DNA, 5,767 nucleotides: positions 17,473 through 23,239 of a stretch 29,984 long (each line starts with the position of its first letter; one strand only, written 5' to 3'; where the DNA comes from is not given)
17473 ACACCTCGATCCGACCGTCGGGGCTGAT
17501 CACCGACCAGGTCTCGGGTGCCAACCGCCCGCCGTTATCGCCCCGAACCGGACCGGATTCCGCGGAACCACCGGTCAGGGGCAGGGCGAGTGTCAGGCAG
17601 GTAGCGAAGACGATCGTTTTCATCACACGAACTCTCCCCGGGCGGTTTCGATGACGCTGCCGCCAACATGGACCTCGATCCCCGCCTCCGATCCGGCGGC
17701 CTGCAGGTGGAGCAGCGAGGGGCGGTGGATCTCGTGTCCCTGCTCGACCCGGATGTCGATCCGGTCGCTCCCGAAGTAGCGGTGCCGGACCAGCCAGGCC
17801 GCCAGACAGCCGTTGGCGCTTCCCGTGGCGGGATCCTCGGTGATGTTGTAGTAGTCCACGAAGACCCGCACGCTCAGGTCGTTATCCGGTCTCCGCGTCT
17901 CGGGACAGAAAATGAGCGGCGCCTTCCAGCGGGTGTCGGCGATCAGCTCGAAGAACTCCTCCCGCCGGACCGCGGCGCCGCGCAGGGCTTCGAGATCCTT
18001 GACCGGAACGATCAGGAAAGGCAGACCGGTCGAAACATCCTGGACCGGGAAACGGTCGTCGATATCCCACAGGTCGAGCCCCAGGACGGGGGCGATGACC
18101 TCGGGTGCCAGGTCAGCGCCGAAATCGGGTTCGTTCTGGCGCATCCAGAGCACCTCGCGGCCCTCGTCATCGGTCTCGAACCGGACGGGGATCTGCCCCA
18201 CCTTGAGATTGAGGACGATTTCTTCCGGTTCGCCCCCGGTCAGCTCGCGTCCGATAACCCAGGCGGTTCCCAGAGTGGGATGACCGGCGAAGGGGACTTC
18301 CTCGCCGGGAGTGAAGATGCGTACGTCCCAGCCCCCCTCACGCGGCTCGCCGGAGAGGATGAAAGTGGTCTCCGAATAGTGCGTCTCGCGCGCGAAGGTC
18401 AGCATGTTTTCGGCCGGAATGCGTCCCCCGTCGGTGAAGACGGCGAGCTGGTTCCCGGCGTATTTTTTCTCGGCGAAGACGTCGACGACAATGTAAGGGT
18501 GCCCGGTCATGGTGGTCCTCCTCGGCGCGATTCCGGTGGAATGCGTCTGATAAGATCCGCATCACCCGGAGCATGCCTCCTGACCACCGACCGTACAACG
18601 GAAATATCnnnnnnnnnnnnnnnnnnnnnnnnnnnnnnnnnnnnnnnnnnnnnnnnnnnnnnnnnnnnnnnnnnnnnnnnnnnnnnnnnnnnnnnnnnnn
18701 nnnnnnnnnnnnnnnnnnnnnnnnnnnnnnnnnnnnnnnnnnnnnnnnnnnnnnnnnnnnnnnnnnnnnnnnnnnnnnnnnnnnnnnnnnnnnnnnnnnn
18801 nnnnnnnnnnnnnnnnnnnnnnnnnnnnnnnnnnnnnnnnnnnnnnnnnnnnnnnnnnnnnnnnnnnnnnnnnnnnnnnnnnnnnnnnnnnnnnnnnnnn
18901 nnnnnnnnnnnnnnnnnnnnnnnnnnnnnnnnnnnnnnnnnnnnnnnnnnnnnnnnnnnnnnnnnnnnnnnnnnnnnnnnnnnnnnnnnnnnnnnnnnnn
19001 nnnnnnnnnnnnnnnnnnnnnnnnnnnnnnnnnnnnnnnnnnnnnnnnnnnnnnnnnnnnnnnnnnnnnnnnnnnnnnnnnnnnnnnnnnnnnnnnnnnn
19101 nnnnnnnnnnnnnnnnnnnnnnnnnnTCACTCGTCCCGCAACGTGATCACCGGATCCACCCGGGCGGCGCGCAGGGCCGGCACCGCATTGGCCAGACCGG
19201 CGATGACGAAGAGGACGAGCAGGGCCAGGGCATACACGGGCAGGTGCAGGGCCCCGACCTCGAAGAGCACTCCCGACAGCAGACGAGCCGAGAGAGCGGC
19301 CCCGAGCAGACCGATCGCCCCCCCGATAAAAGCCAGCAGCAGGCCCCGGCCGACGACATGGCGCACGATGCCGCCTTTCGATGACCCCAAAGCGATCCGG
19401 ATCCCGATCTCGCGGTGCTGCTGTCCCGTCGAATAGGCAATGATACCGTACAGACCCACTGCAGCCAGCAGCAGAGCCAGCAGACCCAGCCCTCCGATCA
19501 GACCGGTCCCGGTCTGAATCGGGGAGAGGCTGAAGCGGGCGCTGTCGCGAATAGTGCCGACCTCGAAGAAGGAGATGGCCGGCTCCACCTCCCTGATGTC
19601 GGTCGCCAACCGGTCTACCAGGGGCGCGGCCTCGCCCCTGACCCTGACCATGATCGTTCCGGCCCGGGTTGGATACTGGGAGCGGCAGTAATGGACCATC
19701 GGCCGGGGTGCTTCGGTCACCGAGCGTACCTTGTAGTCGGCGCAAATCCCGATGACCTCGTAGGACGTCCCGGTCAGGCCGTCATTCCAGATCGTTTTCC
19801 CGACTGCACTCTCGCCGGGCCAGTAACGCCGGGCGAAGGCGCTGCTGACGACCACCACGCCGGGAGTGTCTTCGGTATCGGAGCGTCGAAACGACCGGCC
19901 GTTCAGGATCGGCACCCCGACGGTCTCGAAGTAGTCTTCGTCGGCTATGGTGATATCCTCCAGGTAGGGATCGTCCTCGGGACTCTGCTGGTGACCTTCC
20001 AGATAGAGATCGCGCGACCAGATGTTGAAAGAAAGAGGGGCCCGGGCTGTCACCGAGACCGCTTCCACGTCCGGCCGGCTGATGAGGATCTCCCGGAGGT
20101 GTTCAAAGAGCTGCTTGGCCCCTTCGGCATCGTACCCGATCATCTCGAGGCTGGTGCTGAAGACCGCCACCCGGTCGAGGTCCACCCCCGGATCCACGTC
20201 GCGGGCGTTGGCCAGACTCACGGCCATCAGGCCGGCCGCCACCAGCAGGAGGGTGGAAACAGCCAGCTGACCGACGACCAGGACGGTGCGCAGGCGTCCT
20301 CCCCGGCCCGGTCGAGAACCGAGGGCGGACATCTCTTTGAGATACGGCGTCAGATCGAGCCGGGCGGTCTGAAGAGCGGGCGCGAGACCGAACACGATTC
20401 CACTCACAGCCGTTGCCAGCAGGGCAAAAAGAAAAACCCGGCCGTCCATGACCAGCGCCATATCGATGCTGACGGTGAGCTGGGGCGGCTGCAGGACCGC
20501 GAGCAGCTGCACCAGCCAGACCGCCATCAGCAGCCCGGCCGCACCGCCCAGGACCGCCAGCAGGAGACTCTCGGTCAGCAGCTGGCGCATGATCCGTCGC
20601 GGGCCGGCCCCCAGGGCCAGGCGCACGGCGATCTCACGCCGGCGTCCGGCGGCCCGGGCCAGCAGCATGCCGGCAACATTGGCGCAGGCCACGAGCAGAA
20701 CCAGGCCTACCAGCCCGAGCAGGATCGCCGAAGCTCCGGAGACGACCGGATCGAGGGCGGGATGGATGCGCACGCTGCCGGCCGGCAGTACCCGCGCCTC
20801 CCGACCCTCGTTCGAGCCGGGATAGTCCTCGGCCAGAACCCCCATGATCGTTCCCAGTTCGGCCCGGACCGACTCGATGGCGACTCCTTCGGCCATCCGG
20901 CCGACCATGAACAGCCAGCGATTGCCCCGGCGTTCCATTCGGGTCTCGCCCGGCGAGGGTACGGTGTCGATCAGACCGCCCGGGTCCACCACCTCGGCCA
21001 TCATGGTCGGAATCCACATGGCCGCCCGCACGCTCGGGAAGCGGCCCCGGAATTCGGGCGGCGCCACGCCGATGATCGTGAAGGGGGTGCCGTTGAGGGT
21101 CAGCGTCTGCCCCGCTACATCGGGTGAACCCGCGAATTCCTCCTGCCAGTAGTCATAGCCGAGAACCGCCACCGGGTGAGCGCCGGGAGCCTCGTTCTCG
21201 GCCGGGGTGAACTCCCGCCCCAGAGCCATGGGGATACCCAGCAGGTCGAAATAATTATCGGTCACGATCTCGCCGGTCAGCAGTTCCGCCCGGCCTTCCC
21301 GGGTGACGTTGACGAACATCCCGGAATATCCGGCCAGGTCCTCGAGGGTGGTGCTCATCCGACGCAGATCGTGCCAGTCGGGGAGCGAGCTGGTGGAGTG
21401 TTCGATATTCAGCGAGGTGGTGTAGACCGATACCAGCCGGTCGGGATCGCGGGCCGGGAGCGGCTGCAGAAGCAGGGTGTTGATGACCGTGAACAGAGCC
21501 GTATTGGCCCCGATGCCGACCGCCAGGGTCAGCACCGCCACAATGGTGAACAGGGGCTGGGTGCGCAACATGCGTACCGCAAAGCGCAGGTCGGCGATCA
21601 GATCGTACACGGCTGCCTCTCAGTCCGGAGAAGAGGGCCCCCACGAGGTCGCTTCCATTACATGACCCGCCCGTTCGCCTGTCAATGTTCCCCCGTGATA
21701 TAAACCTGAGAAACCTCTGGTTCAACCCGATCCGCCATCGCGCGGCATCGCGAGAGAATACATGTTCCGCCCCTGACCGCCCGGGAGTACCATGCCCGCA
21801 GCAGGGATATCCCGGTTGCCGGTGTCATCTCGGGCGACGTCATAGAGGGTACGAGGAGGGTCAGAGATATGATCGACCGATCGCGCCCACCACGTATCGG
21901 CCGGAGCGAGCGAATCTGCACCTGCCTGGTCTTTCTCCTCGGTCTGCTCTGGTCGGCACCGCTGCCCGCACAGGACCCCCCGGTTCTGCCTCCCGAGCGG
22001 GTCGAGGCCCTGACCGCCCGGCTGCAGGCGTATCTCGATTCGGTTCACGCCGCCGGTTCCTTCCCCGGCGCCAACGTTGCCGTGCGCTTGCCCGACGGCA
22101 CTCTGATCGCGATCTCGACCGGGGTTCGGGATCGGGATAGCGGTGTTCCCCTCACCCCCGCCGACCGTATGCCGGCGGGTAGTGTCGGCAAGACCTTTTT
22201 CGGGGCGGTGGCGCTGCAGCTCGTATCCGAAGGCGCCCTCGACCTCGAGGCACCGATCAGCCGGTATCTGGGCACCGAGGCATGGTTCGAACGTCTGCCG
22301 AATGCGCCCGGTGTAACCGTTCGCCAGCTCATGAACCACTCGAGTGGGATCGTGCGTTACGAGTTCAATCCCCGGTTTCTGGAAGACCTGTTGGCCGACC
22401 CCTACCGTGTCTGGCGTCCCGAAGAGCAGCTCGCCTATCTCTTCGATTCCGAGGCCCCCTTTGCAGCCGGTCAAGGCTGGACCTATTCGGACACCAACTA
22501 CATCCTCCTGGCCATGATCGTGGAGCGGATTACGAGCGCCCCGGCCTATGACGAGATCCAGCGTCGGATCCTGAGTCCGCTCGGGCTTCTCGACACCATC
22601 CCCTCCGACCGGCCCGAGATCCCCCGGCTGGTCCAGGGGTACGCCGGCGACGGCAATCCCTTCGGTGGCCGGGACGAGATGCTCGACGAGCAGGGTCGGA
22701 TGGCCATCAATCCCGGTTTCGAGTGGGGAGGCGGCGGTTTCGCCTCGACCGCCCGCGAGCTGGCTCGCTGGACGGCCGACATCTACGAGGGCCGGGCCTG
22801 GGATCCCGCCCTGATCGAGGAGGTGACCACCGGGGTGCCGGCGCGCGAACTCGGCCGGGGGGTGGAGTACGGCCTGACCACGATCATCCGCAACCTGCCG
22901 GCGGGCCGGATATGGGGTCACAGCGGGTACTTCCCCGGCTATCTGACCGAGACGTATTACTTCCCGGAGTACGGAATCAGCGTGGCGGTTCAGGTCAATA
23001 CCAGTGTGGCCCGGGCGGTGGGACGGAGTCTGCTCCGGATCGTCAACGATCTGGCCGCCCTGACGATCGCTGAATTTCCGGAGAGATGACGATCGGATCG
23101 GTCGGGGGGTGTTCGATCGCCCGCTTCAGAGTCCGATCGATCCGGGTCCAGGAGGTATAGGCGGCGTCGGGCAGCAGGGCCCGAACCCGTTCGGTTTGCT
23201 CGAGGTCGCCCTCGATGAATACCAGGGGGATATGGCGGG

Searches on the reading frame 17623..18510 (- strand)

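Call 58: search_protein_families(library=pfam, proteins=[window:17623-18510:-], max_evalue=0.001)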
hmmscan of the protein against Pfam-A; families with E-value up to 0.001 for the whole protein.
window:17623-18510:- (295 aa): 1 family
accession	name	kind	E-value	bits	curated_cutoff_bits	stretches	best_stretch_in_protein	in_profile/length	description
PF02567.21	PhzC-PhzF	-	1.8e-51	175.7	27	1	9-284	1-273/281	Phenazine biosynthesis-like protein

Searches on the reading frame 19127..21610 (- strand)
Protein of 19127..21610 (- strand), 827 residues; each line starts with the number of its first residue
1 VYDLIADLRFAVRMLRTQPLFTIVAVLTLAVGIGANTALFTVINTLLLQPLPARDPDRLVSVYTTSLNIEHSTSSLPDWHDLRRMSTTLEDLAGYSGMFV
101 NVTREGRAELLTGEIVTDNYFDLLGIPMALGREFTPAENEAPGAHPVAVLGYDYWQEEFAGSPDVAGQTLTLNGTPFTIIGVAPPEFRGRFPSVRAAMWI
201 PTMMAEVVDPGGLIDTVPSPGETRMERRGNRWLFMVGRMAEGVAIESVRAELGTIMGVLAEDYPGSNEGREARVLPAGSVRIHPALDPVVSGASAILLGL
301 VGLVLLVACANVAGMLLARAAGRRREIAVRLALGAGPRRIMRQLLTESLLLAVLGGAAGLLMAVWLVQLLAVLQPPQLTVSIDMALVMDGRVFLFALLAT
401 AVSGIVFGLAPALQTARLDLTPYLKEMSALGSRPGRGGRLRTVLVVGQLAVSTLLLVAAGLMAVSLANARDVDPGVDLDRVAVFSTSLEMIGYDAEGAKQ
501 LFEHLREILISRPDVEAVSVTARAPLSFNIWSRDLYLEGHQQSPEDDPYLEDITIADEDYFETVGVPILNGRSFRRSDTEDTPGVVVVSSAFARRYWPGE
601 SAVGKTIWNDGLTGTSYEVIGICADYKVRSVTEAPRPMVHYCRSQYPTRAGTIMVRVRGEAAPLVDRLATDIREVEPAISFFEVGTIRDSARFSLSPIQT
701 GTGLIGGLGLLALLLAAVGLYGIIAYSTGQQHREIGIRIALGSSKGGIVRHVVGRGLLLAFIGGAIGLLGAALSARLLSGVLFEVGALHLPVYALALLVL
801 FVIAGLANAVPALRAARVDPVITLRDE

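Call 58: search_protein_families(library=pfam, proteins=[window:19127-21610:-], max_evalue=0.001)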
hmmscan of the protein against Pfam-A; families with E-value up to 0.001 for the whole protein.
window:19127-21610:- (827 aa): 2 families
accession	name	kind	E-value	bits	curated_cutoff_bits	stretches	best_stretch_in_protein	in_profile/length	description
PF12704.14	MacB_PCD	-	2.6e-39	136.1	27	2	22-253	1-205/207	MacB-like periplasmic core domain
PF02687.27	FtsX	-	3.9e-25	88.7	25.5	2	300-418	3-118/120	FtsX-like permease C-terminal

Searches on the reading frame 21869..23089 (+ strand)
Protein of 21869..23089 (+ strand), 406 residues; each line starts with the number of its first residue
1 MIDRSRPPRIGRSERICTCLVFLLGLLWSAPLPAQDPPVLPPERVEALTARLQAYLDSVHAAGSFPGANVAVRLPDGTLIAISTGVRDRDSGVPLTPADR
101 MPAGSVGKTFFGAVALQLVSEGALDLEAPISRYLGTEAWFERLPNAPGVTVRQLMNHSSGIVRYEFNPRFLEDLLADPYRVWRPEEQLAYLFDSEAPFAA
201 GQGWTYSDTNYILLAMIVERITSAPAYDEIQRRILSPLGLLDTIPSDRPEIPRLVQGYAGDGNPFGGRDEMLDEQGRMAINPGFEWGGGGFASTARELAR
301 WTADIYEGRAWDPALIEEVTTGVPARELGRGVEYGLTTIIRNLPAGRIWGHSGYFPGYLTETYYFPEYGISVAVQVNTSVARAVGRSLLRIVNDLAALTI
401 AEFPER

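Call 59: search_protein_families(library=pfam, proteins=[window:21869-23089:+], max_evalue=0.001)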
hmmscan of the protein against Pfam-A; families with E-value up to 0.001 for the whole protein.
window:21869-23089:+ (406 aa): 1 family
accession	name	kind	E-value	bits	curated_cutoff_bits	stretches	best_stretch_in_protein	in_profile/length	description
PF00144.29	Beta-lactamase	-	5.3e-56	190.6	27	1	54-381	3-313/329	Beta-lactamase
